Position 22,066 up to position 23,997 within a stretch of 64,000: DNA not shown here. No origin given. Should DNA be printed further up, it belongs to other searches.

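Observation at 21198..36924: Surface protein glycosylation island: GH, two GT-C transferases, four GT2 genes and the mega-GT, followed by a Ser/Thr/Pro-rich surface protein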

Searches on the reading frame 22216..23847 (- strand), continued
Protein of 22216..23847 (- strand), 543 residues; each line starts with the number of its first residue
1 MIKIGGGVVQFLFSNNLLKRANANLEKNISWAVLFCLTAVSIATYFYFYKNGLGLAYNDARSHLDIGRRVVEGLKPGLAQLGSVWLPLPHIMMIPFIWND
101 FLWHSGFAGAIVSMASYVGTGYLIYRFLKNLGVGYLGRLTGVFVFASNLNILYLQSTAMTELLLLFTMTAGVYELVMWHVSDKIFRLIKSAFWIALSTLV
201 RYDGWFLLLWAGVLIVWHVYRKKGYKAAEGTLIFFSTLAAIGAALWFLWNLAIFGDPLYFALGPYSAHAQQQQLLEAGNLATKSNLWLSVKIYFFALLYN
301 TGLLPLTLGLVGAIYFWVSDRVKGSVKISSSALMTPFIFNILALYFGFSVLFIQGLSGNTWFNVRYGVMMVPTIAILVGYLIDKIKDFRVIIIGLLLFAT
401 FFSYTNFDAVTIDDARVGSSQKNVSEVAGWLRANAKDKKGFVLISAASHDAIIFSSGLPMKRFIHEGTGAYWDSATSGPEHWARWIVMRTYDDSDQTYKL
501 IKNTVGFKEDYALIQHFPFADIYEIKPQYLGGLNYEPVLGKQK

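Call 61: find_encoding_contigs(protein=P0209, flank=10000, max_places=1)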
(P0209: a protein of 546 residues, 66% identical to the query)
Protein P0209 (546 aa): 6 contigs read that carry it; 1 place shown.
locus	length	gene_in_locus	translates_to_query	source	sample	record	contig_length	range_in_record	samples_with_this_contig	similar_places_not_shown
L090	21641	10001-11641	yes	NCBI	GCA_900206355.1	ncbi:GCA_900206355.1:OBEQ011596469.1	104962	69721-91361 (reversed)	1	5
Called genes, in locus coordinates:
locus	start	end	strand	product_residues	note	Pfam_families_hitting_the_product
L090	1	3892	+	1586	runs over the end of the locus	PF00535:Glycos_transf_2, PF00535:Glycos_transf_2, PF13641:Glyco_tranf_2_3, PF13632:Glyco_trans_2_3, PF13439:Glyco_transf_4, PF20706:GT4-conflict, PF00534:Glycos_transf_1, PF13692:Glyco_trans_1_4, +3 more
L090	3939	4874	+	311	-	-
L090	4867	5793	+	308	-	PF00535:Glycos_transf_2, PF10111:Glyco_tranf_2_2, PF13506:Glyco_transf_21 (weak), PF13641:Glyco_tranf_2_3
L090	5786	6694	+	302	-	PF00535:Glycos_transf_2, PF13641:Glyco_tranf_2_3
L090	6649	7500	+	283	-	PF10096:DUF2334 (weak), PF01522:Polysacc_deac_1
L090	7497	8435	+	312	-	PF00535:Glycos_transf_2, PF13641:Glyco_tranf_2_3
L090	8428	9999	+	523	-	-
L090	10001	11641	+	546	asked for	-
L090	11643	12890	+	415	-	-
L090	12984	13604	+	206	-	-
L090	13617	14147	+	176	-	PF04203:Sortase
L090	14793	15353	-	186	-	PF05401:NodS, PF06325:PrmA (faint), PF03848:TehB (weak), PF13489:Methyltransf_23, PF13847:Methyltransf_31, PF08241:Methyltransf_11, PF08242:Methyltransf_12, PF13649:Methyltransf_25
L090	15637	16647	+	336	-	PF00953:Glycos_transf_4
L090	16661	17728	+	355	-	PF01098:FTSW_RODA_SPOVE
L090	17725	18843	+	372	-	PF03033:Glyco_transf_28, PF04101:Glyco_tran_28_C, PF13528:Glyco_trans_1_3 (weak)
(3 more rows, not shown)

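Call 64: search_protein_representatives(alignment_id=A2)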
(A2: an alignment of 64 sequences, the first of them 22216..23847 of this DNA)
Query: 64 sequences, 542 profile positions. Proteins with E-value up to 0.001 (for the whole library): 2727; up to 1e-10: 1807; up to 1e-30: 829. The best 150 are listed.
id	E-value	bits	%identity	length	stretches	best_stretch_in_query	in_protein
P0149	1.2e-287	971.6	-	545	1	3-542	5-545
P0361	1.3e-252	856.0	-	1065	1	9-535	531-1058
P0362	7.1e-170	582.9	-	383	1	7-381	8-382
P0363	5.5e-151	520.6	-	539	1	7-524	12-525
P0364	3.5e-149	514.6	-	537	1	18-527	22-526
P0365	9.0e-147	506.7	-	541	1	8-527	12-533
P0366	1.9e-146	505.6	-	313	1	233-535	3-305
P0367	5.7e-145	500.7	-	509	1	20-523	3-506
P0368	5.9e-144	497.4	-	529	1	30-523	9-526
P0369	1.1e-140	486.6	-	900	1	28-526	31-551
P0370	9.6e-132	457.1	-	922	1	18-507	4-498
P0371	5.4e-128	444.7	-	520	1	22-530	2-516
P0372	1.8e-127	443.0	-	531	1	22-527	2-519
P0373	1.2e-122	427.1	-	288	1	10-276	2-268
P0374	2.6e-120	419.3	-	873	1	27-513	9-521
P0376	3.4e-117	409.1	-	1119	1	22-526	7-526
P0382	6.7e-114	398.2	-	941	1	30-521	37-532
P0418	1.2e-99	351.2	-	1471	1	22-507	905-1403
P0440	2.2e-93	330.5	-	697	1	23-515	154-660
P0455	1.5e-90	321.1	-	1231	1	30-494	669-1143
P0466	1.1e-88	315.0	-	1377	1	25-502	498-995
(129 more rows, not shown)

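Call 65: search_protein_families(library=pfam, proteins=[P0361, P0369, P0370, P0374, P0376, P0382, P0418, P0455, P0466], max_evalue=0.001)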
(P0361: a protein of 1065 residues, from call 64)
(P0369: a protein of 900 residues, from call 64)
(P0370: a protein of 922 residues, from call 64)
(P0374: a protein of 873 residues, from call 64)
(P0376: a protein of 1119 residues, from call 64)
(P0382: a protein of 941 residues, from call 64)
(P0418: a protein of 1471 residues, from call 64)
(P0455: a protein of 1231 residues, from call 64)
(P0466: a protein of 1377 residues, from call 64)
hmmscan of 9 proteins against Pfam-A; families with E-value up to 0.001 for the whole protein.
P0361 (1065 aa): 0 families

P0369 (900 aa): 2 families
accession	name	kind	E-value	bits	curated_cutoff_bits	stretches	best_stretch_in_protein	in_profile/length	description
PF00150.24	Cellulase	-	9.9e-17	61.7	23.5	1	568-844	5-252/272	Cellulase (glycosyl hydrolase family 5)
PF13231.12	PMT_2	-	5.9e-07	30.3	26.1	1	106-215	21-128/160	Dolichyl-phosphate-mannose-protein mannosyltransferase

P0370 (922 aa): 4 families
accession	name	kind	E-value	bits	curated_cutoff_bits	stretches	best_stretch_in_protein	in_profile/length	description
PF13231.12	PMT_2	-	2.8e-07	31.3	26.1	1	91-226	20-152/160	Dolichyl-phosphate-mannose-protein mannosyltransferase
PF11790.14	Glyco_hydro_cc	-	7e-06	26.2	21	1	723-810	139-225/237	Glycosyl hydrolase catalytic core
PF13620.12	CarboxypepD_reg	-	9.8e-06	26.3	32.3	1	826-891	2-75/82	Carboxypeptidase regulatory-like domain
PF13715.12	CarbopepD_reg_2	-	3.9e-05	24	32.2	1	828-891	3-70/88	CarboxypepD_reg-like domain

P0374 (873 aa): 2 families
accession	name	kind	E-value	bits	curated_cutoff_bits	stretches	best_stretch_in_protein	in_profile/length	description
PF00150.24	Cellulase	-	7.7e-12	45.7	23.5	1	546-841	4-268/272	Cellulase (glycosyl hydrolase family 5)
PF13231.12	PMT_2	-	3.5e-07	31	26.1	1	88-200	21-131/160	Dolichyl-phosphate-mannose-protein mannosyltransferase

P0376 (1119 aa): 1 family
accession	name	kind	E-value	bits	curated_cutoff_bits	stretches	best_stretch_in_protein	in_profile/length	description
PF13231.12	PMT_2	-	2.8e-07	31.3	26.1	1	90-226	20-157/160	Dolichyl-phosphate-mannose-protein mannosyltransferase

P0382 (941 aa): 0 families

P0418 (1471 aa): 6 families
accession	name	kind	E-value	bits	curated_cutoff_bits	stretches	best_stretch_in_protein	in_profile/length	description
PF00535.33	Glycos_transf_2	-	1.3e-35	123.3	23.3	2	35-197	1-166/168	Glycosyl transferase family 2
PF13641.12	Glyco_tranf_2_3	-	1.2e-32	114.2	27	2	424-652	1-230/230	Glycosyltransferase like family 2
PF13632.12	Glyco_trans_2_3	-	3.8e-24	86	27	1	510-706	1-188/198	Glycosyl transferase family group 2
PF13231.12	PMT_2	-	2.2e-08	34.9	26.1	1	992-1113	22-140/160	Dolichyl-phosphate-mannose-protein mannosyltransferase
PF13506.12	Glyco_transf_21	-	7.6e-07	29.2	21.7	0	103-176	17-91/174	Glycosyl transferase family 21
PF10111.15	Glyco_tranf_2_2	-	0.00024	21.1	27.3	0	35-138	1-103/276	Glycosyltransferase like family 2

P0455 (1231 aa): 5 families
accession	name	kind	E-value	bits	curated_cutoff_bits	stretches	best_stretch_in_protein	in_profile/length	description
PF13641.12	Glyco_tranf_2_3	-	2.8e-25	90.1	27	1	185-413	1-230/230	Glycosyltransferase like family 2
PF13632.12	Glyco_trans_2_3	-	3.1e-20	73.3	27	1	273-466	3-193/198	Glycosyl transferase family group 2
PF00535.33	Glycos_transf_2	-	2.4e-09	37.8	23.3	1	189-324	2-132/168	Glycosyl transferase family 2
PF13231.12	PMT_2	-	4.8e-07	30.6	26.1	1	748-855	24-131/160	Dolichyl-phosphate-mannose-protein mannosyltransferase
PF13506.12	Glyco_transf_21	-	0.00095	19.1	21.7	0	246-411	6-173/174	Glycosyl transferase family 21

P0466 (1377 aa): 6 families
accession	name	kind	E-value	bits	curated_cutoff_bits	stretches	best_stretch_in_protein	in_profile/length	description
PF22612.2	GH113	-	3.5e-26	92.7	27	1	1079-1353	19-271/289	Glycoside Hydrolase Family 113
PF13632.12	Glyco_trans_2_3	-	2.2e-22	80.3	27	1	147-342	2-194/198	Glycosyl transferase family group 2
PF13641.12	Glyco_tranf_2_3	-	1.5e-19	71.4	27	1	60-288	1-230/230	Glycosyltransferase like family 2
PF00535.33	Glycos_transf_2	-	8.7e-09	36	23.3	1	64-190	2-125/168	Glycosyl transferase family 2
PF13231.12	PMT_2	-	5.6e-06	27.1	26.1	1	578-706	20-145/160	Dolichyl-phosphate-mannose-protein mannosyltransferase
PF13506.12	Glyco_transf_21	-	0.00039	20.4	21.7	1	131-286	16-173/174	Glycosyl transferase family 21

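Call 67: search_protein_families(library=pfam, alignment_id=A6, max_evalue=0.01)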
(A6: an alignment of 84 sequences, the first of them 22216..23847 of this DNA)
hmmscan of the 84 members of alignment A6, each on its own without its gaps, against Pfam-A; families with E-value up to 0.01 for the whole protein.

A. member 1, window:22216-23847:- (543 aa): 0 families

B. families by the number of members that match (of 84 scanned): 6 families
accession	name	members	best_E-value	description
PF13231.12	PMT_2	53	5.1e-11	Dolichyl-phosphate-mannose-protein mannosyltransferase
PF02366.24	PMT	11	3.7e-07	Dolichyl-phosphate-mannose-protein mannosyltransferase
PF01476.26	LysM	2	2.3e-09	LysM domain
PF07331.16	TctB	1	0.0036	Tripartite tricarboxylate transporter TctB family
PF10002.14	DUF2243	1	0.0038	Predicted membrane protein (DUF2243)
PF08592.16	Anthrone_oxy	1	0.0057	Anthrone oxygenase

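Call 68: list_cluster_members(proteins=[P0361, P0369, P0370, P0374, P0376, P0418, P0455, P0466, P0363, P0440])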
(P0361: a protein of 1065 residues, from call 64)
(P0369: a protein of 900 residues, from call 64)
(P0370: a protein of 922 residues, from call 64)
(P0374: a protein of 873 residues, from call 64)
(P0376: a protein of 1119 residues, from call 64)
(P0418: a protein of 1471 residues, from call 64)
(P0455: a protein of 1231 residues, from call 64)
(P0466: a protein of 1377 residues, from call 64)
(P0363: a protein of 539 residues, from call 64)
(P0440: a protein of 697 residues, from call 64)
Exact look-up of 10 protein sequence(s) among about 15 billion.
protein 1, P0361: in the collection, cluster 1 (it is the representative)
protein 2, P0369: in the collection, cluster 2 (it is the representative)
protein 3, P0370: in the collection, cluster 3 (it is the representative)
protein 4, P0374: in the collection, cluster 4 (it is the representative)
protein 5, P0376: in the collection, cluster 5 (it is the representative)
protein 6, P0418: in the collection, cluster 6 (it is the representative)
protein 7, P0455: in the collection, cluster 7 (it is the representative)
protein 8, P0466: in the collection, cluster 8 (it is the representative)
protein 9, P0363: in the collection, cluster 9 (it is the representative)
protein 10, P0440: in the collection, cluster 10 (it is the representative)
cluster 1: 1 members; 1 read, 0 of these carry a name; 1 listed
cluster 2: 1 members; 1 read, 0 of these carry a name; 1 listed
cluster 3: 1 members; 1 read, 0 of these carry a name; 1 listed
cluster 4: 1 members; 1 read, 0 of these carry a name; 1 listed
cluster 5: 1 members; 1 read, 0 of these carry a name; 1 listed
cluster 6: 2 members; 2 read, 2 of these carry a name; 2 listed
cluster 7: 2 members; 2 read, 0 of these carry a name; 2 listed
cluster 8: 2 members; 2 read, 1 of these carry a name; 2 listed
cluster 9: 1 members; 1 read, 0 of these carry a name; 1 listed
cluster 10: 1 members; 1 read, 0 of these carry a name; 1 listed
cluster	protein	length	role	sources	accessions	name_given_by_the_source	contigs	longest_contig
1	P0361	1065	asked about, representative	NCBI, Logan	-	-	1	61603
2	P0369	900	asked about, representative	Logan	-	-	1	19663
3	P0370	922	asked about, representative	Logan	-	-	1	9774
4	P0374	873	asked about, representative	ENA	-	-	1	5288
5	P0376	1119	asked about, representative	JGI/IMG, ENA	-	-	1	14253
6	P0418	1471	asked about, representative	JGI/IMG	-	cellulose synthase/poly-beta-1,6-N-acetylglucosamine synthase-like glycosyltransferase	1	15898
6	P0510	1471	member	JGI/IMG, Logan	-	cellulose synthase/poly-beta-1,6-N-acetylglucosamine synthase-like glycosyltransferase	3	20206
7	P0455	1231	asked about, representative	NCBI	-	-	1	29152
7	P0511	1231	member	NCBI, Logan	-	-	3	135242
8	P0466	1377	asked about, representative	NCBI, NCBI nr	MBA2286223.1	MAG: glycosyltransferase [Ktedonobacteraceae bacterium] | glycosyltransferase [Ktedonobacteraceae bacterium]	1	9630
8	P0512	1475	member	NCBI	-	-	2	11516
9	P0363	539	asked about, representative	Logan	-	-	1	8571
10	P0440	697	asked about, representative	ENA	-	-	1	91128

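Call 72: search_protein_families(library=pfam, proteins=[P0382, P0440], max_evalue=0.001)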
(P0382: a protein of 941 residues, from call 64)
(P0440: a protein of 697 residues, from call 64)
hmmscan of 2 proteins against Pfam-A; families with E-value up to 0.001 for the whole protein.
P0382 (941 aa): 0 families

P0440 (697 aa): 1 family
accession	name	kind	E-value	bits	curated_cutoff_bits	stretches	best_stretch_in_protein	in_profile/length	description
PF13231.12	PMT_2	-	6e-07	30.3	26.1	1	238-351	21-133/160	Dolichyl-phosphate-mannose-protein mannosyltransferase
